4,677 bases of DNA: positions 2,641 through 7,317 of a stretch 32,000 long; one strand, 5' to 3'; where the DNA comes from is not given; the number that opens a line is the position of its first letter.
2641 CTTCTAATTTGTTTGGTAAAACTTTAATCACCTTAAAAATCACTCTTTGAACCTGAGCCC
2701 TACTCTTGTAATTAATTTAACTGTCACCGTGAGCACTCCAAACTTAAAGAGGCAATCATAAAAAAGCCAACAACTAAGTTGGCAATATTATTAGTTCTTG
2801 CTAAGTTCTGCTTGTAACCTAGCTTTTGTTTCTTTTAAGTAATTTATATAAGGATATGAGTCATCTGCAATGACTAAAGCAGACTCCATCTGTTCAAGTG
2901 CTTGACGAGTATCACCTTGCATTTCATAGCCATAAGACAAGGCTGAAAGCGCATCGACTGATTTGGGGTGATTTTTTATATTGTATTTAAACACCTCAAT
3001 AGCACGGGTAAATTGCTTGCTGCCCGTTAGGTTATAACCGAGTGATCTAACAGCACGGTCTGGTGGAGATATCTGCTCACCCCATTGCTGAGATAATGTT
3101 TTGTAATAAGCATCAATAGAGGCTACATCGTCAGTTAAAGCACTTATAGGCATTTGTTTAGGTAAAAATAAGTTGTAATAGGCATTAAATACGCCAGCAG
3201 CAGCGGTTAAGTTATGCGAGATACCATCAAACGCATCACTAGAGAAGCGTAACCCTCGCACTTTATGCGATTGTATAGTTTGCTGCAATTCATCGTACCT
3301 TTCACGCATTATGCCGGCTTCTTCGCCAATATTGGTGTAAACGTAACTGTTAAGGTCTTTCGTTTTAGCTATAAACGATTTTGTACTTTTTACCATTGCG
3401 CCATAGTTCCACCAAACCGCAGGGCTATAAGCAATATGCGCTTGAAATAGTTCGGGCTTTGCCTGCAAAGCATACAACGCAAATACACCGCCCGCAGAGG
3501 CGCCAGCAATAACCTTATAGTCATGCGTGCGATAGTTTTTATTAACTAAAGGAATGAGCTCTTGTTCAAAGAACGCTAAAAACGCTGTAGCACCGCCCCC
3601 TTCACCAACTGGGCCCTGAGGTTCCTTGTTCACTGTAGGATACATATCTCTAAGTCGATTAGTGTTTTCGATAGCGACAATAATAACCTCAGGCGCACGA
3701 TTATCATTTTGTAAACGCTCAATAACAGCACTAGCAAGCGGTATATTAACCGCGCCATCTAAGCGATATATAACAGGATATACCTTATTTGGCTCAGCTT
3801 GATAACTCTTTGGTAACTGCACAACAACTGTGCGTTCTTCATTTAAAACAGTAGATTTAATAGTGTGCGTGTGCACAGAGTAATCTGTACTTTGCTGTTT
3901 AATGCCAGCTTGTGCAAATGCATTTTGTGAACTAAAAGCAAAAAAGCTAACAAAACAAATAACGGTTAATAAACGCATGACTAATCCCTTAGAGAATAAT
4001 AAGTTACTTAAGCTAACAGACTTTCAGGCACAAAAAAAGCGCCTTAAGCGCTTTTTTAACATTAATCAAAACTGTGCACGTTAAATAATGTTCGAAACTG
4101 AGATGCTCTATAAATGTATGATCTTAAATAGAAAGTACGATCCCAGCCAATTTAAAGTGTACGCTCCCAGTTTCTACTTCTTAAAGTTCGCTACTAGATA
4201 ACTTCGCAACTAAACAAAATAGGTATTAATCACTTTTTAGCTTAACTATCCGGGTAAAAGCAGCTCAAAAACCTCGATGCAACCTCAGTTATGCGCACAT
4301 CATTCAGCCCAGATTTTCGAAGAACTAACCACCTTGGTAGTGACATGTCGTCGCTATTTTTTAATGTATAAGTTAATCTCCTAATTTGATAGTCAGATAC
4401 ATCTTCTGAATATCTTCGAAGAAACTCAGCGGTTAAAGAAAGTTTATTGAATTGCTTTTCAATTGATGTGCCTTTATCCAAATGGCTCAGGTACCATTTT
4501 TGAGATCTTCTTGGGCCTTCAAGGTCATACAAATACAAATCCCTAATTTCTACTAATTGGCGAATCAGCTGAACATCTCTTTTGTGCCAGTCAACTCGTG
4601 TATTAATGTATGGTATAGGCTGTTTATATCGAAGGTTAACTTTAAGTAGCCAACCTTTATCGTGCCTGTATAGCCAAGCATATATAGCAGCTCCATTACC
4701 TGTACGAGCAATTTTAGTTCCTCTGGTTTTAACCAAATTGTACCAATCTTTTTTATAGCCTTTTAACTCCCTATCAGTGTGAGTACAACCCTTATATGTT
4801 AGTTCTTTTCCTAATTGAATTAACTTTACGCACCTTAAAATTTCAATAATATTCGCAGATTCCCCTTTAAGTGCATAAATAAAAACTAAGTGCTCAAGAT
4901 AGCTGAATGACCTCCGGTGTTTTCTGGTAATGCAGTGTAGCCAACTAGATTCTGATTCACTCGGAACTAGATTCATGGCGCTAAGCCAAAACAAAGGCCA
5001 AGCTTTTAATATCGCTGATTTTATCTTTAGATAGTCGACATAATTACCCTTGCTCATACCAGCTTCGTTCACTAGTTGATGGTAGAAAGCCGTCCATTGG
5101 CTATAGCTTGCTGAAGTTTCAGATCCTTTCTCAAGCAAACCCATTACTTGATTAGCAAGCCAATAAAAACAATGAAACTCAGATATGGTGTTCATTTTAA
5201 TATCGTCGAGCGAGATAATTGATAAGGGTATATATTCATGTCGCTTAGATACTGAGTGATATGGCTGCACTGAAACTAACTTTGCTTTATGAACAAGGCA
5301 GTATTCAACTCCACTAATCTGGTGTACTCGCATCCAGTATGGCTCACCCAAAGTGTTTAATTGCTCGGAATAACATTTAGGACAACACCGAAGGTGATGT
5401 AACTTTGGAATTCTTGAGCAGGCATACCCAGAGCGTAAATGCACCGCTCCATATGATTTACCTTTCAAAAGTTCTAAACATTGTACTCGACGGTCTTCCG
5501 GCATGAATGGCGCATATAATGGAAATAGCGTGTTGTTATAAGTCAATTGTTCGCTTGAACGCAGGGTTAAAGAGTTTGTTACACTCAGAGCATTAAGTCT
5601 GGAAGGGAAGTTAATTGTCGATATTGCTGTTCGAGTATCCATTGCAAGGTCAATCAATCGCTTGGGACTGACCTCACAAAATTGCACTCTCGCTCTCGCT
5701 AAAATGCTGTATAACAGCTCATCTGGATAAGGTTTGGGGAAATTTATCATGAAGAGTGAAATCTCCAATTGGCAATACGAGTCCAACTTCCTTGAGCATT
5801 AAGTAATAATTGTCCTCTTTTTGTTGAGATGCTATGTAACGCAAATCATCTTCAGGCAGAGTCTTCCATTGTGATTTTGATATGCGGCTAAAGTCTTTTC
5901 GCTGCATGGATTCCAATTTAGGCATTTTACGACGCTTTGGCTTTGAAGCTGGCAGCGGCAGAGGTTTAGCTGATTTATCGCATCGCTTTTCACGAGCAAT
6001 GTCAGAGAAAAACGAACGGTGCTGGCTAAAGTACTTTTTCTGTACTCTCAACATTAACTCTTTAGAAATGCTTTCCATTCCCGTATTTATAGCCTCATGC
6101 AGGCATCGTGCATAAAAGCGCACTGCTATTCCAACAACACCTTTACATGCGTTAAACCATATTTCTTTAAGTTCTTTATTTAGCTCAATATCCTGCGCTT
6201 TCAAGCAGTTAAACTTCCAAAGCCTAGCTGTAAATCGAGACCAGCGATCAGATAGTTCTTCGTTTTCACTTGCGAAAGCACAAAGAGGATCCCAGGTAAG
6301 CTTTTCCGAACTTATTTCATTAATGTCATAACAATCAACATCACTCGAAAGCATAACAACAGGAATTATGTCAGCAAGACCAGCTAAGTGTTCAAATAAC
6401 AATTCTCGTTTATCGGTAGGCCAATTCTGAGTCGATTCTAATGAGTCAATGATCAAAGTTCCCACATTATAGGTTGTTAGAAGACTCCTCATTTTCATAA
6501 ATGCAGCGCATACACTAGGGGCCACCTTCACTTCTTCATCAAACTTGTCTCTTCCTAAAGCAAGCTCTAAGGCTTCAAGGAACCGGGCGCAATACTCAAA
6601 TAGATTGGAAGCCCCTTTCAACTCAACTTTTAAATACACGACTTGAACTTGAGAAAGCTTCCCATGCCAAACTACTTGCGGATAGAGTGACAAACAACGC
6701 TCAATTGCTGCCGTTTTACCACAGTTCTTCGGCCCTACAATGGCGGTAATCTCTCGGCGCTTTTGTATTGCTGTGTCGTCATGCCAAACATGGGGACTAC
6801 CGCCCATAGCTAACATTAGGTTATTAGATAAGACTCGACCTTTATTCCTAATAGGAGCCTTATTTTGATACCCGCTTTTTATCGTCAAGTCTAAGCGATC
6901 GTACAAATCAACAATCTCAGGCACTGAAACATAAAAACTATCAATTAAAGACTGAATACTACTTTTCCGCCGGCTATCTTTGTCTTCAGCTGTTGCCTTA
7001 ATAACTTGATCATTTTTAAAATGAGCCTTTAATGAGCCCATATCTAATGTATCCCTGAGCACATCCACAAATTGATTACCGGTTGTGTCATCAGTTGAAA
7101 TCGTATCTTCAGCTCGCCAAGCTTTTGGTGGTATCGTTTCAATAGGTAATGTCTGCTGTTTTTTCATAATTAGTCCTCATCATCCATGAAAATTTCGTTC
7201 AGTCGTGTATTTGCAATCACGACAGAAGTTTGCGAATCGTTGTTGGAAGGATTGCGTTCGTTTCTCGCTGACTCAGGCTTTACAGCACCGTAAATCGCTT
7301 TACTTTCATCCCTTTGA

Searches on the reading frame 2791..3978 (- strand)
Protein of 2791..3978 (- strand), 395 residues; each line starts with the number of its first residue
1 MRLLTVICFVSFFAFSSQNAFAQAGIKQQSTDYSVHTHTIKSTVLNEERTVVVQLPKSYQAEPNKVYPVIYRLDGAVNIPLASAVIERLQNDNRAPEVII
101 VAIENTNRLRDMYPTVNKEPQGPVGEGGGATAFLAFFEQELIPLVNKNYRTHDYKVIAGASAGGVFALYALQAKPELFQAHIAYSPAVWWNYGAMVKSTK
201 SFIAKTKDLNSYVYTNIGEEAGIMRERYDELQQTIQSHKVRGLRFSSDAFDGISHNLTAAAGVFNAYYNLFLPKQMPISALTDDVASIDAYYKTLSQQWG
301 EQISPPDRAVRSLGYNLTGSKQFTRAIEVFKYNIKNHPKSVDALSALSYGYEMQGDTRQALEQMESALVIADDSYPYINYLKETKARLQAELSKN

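Call 7: search_protein_families(library=pfam, proteins=[window:2791-3978:-], max_evalue=0.01)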
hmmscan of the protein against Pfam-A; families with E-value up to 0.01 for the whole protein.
window:2791-3978:- (395 aa): 5 families
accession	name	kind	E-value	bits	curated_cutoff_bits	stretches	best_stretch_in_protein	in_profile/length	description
PF00756.26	Esterase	-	1.7e-27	97.2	22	1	42-199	1-174/251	Putative esterase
PF00326.27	Peptidase_S9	-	9.5e-06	25.7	22.6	1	144-193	55-104/213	Prolyl oligopeptidase family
PF12146.15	Hydrolase_4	-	0.00054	19.8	27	1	154-206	77-129/239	Serine aminopeptidase, S33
PF13424.12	TPR_12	-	0.00072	20.1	30.1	1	322-368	25-72/77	Tetratricopeptide repeat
PF14559.12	TPR_19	-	0.0087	16.8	25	0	319-382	3-65/68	Tetratricopeptide repeat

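Call 65: search_protein_families(library=padloc, proteins=[window:2791-3978:-], max_evalue=0.01)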
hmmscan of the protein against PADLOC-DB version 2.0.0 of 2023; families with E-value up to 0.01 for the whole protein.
window:2791-3978:- (395 aa): 0 families

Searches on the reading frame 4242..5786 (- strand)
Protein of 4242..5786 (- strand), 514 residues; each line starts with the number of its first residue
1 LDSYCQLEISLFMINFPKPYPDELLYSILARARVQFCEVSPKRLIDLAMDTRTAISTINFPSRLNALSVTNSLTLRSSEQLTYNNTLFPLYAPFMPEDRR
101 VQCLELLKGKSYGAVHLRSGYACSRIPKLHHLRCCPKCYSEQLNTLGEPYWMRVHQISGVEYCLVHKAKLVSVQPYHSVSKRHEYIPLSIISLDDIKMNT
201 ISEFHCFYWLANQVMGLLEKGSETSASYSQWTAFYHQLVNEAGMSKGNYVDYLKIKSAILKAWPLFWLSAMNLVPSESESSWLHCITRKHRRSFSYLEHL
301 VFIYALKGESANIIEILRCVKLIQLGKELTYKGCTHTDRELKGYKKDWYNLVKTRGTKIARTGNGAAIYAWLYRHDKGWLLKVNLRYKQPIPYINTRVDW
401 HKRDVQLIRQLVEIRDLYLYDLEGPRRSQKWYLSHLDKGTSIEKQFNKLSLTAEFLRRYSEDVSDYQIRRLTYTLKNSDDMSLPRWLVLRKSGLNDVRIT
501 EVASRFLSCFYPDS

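Call 7: search_protein_families(library=pfam, proteins=[window:4242-5786:-], max_evalue=0.01)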
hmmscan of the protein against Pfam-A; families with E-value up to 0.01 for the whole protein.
window:4242-5786:- (514 aa): 2 families
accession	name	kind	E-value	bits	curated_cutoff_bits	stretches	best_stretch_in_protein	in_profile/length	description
PF15978.11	TnsD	-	4.5e-23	82.3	32.4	2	324-456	222-355/355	Tn7-like transposition protein D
PF06527.16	TniQ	-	7.8e-22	78.9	27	1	16-170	3-142/142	TniQ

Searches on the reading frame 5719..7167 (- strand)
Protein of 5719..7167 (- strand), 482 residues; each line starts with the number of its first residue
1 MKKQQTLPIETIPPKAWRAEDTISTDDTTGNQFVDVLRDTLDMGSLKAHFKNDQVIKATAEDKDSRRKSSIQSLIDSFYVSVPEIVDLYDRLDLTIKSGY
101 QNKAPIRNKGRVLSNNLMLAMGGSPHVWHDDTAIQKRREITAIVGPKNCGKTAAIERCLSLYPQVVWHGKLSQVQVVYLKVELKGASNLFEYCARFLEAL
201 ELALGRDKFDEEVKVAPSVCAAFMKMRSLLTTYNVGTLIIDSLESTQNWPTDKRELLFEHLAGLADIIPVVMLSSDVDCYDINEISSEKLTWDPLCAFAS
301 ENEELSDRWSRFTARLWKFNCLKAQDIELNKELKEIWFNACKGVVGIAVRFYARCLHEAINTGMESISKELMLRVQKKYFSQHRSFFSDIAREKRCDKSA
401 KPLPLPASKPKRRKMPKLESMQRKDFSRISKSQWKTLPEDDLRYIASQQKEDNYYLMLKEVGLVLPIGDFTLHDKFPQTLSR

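Call 7: search_protein_families(library=pfam, proteins=[window:5719-7167:-], max_evalue=0.01)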
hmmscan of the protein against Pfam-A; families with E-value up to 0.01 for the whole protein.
window:5719-7167:- (482 aa): 3 families
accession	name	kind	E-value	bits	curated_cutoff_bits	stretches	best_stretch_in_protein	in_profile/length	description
PF11426.13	Tn7_TnsC_Int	-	2.5e-06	27.8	24.3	1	429-465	1-38/47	Tn7 transposition regulator TnsC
PF05621.17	TniB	-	3.7e-06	26.9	22.4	1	135-266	32-151/189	Bacterial TniB protein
PF13401.12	AAA_22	-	1.4e-05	25.9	27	1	136-246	3-96/130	AAA domain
